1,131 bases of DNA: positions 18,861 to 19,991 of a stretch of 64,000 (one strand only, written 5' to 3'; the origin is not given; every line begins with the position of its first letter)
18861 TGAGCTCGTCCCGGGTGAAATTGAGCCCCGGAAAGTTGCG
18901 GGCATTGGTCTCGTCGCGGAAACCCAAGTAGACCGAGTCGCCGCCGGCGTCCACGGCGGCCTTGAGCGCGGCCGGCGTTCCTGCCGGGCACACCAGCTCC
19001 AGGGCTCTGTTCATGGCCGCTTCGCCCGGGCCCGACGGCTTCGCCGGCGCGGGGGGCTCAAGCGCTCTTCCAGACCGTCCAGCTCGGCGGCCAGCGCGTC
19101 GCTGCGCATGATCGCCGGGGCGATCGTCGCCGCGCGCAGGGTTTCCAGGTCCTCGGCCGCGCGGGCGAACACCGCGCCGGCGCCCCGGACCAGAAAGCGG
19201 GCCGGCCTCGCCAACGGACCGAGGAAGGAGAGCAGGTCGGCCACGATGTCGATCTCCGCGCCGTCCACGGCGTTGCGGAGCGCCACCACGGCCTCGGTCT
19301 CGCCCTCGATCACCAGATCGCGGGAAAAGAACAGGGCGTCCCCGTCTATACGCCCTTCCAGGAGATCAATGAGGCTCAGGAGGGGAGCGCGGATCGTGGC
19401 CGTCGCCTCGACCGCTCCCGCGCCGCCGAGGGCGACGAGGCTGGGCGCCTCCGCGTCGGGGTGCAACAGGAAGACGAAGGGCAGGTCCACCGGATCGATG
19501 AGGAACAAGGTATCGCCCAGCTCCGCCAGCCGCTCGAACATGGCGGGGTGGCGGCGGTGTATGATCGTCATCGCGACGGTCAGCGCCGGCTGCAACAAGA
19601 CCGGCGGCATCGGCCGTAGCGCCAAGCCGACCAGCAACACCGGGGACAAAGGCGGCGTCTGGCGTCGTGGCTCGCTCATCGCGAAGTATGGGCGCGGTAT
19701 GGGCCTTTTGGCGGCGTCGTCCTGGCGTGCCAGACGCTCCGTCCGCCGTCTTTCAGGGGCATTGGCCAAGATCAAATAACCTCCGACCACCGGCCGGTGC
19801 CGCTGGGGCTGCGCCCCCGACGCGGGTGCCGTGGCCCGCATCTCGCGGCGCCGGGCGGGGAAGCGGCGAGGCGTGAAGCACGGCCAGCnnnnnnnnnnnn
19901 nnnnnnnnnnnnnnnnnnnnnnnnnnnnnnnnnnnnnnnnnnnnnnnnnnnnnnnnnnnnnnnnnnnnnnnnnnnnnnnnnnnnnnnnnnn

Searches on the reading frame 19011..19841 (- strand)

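Call 12: search_protein_families(library=pfam, proteins=[window:19011-19841:-])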
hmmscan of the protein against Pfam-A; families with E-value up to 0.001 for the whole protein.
window:19011-19841:- (276 aa): 1 family
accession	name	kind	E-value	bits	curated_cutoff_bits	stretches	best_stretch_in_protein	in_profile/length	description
PF02036.22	SCP2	-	3.6e-07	30.9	21.3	1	102-192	13-100/101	SCP-2 sterol transfer family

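Call 13: search_protein_families(library=ncbifam, proteins=[window:19011-19841:-])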
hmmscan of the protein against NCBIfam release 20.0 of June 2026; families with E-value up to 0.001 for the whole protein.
window:19011-19841:- (276 aa): 1 family
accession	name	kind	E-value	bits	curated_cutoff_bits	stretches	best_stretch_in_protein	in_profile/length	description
NF047962.3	SCP2_dom_UbiT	equivalog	5.1e-17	62.3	46.9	1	76-198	2-119/120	ubiquinone anaerobic biosynthesis accessory factor UbiT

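Call 69: search_protein_families(library=ncbifam, proteins=[window:19011-19679:-], max_evalue=0.01)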
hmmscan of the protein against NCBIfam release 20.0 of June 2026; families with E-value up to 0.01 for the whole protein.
window:19011-19679:- (222 aa): 1 family
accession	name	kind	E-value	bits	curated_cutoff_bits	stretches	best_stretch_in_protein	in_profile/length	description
NF047962.3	SCP2_dom_UbiT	equivalog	2.9e-17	63.1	46.9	1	22-144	2-119/120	ubiquinone anaerobic biosynthesis accessory factor UbiT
